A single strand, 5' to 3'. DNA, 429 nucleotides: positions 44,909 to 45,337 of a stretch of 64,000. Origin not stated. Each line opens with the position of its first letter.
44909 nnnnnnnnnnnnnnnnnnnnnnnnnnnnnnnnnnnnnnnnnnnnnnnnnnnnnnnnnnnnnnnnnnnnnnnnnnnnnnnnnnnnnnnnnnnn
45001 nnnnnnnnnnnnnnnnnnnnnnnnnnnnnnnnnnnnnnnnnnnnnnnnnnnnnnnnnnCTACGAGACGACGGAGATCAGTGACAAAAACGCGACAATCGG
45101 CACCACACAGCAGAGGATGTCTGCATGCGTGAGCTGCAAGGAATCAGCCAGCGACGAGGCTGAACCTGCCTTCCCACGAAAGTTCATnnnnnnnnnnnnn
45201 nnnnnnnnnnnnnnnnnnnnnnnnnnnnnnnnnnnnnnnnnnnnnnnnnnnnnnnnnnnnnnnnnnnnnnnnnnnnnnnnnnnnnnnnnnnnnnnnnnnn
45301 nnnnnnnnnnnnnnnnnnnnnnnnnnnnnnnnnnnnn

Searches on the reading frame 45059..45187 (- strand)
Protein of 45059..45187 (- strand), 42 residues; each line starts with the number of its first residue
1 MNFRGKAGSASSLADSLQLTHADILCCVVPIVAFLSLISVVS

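Call 56: find_homologous_proteins(query=window:45059-45187:-, max_evalue=0.01)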
Query window:45059-45187:- (42 aa): 3 proteins with E <= 0.01 among 3 candidates.
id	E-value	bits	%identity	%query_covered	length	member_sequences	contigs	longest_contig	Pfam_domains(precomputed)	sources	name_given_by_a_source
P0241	2.7e-15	71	90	98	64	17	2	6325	-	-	-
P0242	2.3e-14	68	88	98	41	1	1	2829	-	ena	-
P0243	2.8e-12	62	84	90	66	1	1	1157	-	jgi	jgi:hypothetical protein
